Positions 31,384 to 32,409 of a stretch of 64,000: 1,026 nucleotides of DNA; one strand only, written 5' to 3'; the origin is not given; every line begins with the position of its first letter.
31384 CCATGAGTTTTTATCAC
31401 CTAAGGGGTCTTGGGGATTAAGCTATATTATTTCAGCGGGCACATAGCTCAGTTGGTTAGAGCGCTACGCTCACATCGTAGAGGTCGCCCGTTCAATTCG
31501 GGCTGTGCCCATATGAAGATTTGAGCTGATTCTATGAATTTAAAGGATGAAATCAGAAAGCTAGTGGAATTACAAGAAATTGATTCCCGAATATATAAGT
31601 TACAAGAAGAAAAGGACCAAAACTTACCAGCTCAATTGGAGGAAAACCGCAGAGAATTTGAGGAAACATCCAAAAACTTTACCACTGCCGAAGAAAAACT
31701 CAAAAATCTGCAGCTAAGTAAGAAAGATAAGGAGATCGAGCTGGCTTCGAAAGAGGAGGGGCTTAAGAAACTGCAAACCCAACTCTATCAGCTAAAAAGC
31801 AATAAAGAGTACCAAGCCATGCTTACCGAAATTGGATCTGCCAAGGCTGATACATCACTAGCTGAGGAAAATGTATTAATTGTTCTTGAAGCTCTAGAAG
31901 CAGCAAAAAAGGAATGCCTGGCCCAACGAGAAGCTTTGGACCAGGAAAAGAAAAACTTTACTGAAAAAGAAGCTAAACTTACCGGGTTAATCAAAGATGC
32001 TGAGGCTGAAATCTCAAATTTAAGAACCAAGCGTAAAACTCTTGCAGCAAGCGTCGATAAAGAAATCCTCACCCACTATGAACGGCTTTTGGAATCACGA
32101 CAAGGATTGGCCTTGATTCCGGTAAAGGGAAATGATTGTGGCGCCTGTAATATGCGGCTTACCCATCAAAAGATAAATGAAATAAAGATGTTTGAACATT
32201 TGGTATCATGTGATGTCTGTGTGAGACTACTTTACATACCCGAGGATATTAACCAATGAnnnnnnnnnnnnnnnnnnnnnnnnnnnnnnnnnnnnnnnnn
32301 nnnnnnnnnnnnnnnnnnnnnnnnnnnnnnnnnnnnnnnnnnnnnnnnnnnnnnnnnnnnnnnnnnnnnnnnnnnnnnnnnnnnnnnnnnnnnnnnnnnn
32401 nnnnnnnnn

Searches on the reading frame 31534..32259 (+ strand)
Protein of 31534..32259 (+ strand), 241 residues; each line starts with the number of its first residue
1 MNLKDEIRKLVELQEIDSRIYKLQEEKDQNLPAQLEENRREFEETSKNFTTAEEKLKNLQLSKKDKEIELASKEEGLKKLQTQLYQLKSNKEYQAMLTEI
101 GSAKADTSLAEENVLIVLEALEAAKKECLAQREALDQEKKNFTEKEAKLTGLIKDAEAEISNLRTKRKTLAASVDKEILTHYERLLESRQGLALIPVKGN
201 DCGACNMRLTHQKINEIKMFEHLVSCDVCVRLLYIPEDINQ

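Call 65: search_protein_families(library=pfam, proteins=[window:31534-32259:+], max_evalue=0.00001)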
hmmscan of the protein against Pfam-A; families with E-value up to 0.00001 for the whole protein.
window:31534-32259:+ (241 aa): 2 families
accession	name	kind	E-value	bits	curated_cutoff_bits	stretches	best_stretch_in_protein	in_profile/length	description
PF24481.2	CT398_CC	-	1e-09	39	27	1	13-188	1-178/180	CT398-like coiled coil hairpin domain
PF02591.20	Zn_ribbon_9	-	3.8e-06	27.3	29.1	1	202-233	2-33/33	C4-type zinc ribbon domain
